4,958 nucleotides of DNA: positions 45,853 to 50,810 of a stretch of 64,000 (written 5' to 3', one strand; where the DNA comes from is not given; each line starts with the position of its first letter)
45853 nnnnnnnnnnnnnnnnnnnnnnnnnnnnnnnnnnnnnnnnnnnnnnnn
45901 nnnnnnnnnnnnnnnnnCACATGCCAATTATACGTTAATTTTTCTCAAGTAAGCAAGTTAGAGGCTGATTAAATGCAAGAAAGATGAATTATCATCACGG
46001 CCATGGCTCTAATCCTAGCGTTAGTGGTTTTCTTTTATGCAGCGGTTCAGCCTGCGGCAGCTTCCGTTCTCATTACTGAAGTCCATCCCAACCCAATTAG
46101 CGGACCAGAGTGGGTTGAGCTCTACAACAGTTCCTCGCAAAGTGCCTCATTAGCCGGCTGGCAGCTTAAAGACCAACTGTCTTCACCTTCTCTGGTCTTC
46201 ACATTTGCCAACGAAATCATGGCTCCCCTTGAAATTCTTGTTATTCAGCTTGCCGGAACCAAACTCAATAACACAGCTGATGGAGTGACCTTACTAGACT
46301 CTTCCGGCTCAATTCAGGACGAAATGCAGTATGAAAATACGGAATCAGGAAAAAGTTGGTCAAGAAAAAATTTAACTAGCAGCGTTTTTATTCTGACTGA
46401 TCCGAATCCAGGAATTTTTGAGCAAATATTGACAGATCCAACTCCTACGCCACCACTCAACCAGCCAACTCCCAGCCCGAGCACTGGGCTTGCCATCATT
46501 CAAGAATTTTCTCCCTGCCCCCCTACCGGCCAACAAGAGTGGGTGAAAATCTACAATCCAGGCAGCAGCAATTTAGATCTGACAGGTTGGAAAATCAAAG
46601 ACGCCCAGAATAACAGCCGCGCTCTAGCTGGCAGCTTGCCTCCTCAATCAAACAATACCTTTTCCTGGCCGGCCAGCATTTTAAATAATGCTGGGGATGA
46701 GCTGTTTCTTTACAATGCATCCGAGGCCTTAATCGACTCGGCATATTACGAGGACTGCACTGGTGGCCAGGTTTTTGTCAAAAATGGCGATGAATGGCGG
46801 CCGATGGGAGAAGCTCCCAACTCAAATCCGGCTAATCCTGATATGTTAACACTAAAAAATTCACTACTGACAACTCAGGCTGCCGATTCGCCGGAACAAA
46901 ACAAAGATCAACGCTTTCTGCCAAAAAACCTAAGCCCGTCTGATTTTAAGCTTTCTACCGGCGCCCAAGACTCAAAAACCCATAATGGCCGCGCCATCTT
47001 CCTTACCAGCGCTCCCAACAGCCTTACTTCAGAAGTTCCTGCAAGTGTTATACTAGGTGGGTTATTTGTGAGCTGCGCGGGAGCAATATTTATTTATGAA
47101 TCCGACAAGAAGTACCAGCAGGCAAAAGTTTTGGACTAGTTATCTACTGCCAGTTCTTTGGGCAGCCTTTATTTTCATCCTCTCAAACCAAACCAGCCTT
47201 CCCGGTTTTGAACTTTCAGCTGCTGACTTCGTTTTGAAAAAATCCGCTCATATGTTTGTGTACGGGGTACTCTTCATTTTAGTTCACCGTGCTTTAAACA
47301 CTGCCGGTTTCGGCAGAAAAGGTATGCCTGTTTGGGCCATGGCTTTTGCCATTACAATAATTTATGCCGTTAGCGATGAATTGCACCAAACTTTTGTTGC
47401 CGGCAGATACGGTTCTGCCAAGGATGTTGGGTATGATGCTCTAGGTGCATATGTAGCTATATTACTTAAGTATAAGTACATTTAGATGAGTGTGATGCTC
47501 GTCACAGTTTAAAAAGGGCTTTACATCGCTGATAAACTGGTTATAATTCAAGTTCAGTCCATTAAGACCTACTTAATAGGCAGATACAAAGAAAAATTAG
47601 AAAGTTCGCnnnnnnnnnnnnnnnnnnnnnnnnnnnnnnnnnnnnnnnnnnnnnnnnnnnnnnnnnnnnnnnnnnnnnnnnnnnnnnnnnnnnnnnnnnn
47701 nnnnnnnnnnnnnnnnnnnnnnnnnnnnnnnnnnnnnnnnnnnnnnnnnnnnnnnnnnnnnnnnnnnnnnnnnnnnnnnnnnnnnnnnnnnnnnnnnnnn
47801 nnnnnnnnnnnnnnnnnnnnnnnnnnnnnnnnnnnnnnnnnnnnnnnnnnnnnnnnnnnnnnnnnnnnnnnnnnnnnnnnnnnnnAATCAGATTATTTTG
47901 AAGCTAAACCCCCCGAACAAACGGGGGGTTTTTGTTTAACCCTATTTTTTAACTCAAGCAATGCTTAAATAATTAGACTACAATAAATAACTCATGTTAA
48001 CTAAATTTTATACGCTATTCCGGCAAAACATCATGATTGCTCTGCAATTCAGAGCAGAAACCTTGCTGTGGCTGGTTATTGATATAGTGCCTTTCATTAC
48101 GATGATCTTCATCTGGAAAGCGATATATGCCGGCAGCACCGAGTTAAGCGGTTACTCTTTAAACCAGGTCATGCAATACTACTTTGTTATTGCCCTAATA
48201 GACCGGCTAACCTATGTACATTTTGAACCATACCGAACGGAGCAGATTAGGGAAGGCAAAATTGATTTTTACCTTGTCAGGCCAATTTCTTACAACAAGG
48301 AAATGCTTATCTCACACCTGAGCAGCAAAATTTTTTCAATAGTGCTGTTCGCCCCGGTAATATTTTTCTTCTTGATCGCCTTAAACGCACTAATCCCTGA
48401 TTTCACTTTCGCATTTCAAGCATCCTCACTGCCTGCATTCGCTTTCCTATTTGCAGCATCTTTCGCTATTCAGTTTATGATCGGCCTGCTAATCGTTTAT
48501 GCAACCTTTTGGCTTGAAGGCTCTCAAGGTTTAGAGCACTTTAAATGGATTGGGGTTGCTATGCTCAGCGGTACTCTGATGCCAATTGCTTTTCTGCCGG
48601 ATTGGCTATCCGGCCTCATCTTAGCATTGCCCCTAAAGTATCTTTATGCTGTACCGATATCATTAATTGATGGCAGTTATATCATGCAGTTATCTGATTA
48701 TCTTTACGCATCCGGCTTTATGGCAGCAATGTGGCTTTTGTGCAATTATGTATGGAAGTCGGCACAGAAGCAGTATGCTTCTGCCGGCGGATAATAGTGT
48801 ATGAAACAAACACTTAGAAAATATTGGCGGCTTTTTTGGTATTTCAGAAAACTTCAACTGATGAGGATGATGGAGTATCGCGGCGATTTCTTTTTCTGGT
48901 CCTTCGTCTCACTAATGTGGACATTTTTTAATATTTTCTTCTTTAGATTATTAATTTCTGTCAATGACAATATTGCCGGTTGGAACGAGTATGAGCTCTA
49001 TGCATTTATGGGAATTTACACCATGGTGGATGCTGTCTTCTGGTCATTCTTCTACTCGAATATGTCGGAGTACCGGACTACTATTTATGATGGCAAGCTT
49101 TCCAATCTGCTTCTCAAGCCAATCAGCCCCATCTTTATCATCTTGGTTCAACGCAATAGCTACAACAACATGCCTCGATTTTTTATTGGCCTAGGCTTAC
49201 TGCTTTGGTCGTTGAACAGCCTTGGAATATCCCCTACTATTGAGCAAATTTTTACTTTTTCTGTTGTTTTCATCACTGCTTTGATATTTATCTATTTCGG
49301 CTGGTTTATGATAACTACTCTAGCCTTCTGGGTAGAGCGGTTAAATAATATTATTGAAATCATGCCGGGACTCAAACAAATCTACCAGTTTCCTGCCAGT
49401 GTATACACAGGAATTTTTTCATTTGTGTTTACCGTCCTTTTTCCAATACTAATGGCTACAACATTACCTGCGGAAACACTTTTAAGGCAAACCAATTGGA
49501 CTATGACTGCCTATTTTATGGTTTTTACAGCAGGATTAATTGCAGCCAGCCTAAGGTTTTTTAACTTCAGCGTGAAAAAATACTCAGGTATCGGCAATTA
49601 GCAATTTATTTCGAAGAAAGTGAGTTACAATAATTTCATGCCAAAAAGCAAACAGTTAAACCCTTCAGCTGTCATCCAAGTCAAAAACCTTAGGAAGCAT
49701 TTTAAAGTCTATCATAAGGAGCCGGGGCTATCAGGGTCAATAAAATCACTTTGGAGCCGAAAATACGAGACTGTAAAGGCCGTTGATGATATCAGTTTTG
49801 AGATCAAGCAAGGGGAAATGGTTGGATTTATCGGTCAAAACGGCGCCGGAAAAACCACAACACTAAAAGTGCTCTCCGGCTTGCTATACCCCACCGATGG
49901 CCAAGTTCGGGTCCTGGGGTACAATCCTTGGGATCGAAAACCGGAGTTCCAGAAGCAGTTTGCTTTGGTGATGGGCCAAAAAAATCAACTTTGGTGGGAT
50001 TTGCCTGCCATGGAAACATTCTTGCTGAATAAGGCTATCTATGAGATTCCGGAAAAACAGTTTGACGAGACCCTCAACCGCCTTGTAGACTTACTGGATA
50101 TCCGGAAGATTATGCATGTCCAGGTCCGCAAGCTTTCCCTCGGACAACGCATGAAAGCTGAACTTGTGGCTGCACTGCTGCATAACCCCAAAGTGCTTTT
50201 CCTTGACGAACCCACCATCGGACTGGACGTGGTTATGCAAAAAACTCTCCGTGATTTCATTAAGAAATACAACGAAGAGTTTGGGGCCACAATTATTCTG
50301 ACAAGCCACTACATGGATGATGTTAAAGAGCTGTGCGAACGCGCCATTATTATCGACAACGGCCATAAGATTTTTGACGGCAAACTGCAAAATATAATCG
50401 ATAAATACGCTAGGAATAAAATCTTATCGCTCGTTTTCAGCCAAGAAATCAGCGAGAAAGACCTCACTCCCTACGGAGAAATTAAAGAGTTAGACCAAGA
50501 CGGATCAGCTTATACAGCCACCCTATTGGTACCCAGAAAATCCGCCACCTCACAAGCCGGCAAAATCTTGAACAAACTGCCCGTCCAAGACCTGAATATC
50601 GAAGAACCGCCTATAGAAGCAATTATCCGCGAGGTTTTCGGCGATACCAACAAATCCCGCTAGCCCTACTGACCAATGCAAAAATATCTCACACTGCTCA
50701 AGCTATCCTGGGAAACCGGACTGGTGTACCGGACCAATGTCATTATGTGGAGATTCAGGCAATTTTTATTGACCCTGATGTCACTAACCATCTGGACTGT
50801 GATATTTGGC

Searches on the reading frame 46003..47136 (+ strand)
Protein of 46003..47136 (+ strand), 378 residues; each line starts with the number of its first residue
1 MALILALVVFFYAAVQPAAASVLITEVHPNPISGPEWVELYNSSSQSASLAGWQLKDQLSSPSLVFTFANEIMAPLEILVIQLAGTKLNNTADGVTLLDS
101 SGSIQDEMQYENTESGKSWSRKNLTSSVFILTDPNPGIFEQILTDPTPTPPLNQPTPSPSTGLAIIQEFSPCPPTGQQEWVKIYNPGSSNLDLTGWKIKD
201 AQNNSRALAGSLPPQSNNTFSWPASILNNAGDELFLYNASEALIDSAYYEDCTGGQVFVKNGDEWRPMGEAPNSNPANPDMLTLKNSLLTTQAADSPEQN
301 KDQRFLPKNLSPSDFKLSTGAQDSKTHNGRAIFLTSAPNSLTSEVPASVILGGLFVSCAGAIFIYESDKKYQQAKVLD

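Call 48: search_protein_families(library=pfam, proteins=[window:46003-47136:+], max_evalue=0.001)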
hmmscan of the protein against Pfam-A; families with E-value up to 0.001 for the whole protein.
window:46003-47136:+ (378 aa): 1 family
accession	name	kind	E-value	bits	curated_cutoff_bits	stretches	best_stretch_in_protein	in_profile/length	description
PF00932.25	LTD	-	2.3e-31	108.8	34.3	2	17-110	3-107/109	Lamin Tail Domain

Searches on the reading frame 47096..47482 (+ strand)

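Call 48: search_protein_families(library=pfam, proteins=[window:47096-47482:+], max_evalue=0.001)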
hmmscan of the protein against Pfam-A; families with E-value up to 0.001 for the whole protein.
window:47096-47482:+ (129 aa): 1 family
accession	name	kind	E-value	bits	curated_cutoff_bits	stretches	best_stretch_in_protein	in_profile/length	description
PF04892.17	VanZ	-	1.9e-12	48.4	30.1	1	21-124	7-121/126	VanZ like family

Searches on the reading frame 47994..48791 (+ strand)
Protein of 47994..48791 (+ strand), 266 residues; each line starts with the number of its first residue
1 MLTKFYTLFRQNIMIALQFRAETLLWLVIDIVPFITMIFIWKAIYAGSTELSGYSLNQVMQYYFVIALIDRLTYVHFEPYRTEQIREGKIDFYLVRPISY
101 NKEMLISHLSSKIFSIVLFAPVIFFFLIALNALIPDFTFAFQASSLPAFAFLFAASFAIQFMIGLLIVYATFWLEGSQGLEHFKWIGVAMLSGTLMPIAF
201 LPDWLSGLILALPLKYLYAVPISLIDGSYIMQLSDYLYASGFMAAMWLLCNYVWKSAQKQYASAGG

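Call 48: search_protein_families(library=pfam, proteins=[window:47994-48791:+], max_evalue=0.001)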
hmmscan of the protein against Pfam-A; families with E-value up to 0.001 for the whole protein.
window:47994-48791:+ (266 aa): 1 family
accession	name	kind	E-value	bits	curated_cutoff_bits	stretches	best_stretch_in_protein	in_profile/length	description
PF06182.17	ABC2_membrane_6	-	4.6e-16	59.8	22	1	33-265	3-229/229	ABC-2 family transporter protein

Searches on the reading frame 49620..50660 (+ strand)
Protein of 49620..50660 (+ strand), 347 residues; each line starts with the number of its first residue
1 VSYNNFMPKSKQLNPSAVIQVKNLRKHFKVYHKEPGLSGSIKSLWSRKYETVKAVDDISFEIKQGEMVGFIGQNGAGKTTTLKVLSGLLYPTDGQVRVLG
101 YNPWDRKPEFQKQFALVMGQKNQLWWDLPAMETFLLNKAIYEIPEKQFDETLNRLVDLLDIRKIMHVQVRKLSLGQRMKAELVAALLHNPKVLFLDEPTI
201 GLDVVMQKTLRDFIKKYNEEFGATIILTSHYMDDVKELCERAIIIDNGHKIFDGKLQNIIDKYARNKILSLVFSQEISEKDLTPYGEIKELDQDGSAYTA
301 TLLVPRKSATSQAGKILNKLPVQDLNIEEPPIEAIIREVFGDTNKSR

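Call 48: search_protein_families(library=pfam, proteins=[window:49620-50660:+], max_evalue=0.001)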
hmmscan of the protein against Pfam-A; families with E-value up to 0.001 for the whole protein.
window:49620-50660:+ (347 aa): 3 families
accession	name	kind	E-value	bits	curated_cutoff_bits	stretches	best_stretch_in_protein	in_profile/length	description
PF00005.33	ABC_tran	-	6.8e-28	98.4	25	1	56-199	2-136/137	ABC transporter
PF13304.12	AAA_21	-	4.4e-14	53.7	27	1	167-230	233-298/304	AAA domain, putative AbiEii toxin, Type IV TA system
PF13175.12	AAA_15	-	0.00058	20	32.1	0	67-89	25-47/374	AAA ATPase domain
